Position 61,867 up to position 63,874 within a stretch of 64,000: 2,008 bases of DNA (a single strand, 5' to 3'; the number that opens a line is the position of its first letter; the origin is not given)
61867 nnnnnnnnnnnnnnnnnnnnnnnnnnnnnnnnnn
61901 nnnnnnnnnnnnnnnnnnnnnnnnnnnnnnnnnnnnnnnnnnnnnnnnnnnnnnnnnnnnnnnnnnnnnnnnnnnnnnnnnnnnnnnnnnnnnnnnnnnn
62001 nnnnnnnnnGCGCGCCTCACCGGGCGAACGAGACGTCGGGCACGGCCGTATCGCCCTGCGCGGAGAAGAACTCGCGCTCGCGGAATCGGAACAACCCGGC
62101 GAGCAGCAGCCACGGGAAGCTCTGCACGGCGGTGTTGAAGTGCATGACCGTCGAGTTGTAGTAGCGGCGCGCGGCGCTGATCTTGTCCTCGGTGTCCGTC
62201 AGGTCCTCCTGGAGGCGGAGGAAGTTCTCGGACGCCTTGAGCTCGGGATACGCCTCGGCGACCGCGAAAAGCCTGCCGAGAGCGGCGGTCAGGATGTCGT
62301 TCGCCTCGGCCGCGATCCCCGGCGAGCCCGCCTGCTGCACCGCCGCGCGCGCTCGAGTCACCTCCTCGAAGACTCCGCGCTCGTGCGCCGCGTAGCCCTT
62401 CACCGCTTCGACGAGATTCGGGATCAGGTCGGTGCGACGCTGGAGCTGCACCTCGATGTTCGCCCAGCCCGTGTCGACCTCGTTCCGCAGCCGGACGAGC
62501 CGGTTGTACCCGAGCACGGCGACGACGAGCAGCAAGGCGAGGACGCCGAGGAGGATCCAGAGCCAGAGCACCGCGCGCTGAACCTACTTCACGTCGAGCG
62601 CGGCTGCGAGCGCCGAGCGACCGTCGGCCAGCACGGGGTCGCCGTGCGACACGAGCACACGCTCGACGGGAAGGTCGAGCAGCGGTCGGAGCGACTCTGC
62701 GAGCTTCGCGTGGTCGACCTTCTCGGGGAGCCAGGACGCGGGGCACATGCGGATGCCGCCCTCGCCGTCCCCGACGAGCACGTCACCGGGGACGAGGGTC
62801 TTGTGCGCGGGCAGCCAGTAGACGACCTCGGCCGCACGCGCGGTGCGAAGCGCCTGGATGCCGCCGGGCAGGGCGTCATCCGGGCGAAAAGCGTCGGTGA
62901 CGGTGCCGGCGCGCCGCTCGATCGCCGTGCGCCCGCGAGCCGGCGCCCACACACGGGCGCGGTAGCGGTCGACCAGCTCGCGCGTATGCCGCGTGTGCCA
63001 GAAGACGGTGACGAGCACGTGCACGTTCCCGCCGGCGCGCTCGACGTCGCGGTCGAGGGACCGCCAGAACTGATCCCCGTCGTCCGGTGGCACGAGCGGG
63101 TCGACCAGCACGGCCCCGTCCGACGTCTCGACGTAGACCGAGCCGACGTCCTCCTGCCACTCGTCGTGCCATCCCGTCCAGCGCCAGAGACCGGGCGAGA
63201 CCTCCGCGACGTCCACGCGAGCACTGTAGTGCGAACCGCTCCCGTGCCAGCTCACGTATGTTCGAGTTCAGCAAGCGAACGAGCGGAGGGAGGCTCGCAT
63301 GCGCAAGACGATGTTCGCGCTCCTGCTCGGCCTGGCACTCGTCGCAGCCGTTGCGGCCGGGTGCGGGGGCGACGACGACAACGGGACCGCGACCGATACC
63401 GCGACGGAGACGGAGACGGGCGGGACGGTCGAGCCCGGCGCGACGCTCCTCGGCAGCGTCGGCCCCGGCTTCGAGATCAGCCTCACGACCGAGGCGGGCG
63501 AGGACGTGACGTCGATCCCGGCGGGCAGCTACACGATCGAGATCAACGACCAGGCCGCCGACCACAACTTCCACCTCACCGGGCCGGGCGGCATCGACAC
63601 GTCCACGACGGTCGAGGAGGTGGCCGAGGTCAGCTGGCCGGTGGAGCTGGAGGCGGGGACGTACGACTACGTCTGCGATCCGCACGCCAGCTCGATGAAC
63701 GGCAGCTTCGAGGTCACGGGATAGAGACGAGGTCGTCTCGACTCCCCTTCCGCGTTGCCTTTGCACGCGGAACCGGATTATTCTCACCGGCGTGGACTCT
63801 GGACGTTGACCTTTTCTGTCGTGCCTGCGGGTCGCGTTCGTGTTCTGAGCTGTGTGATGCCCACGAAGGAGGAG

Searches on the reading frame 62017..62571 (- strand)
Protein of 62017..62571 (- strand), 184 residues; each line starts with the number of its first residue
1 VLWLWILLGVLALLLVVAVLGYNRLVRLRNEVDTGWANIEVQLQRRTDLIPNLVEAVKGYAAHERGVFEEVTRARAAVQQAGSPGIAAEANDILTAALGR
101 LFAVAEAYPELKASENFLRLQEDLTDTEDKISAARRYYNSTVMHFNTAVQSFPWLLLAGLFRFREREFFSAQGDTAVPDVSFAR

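Call 13: search_protein_families(library=pfam, proteins=[window:62017-62571:-], max_evalue=0.001)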
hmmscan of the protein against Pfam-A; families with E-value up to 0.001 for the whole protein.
window:62017-62571:- (184 aa): 1 family
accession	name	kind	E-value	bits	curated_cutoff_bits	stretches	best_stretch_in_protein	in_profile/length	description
PF04011.17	LemA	-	3.2e-57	193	26.2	1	36-182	2-149/149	LemA family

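Call 49: search_protein_families(library=ncbifam, proteins=[window:62017-62571:-], max_evalue=0.001)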
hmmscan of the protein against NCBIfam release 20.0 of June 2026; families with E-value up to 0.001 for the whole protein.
window:62017-62571:- (184 aa): 1 family
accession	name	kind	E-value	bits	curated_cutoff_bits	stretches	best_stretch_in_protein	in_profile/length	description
NF040966.1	MamQ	equivalog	8.8e-35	120.1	250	2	93-176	111-194/221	magnetosome protein MamQ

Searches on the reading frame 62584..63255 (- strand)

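Call 13: search_protein_families(library=pfam, proteins=[window:62584-63255:-], max_evalue=0.001)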
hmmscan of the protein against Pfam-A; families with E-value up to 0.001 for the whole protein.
window:62584-63255:- (223 aa): 2 families
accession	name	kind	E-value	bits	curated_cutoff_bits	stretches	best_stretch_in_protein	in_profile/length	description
PF14597.12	Lactamase_B_5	-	3e-07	30.6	28.4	1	21-216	7-192/199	Metallo-beta-lactamase superfamily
PF00753.33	Lactamase_B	-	1.7e-05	25.3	22.7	0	131-204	122-196/196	Metallo-beta-lactamase superfamily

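Call 49: search_protein_families(library=ncbifam, proteins=[window:62584-63255:-], max_evalue=0.001)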
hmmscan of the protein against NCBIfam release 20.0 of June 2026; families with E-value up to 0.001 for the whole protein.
window:62584-63255:- (223 aa): 0 families

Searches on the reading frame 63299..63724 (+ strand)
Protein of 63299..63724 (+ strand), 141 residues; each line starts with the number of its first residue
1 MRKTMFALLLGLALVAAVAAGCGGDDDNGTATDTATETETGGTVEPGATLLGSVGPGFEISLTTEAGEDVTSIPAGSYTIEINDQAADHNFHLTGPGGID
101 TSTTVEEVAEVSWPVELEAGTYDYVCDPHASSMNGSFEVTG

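Call 13: search_protein_families(library=pfam, proteins=[window:63299-63724:+], max_evalue=0.001)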
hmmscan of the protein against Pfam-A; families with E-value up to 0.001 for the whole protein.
window:63299-63724:+ (141 aa): 1 family
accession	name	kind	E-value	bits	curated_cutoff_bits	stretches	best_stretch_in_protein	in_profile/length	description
PF00127.26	Copper-bind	-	0.00013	22.8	21.2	1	85-139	33-98/99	Copper binding proteins, plastocyanin/azurin family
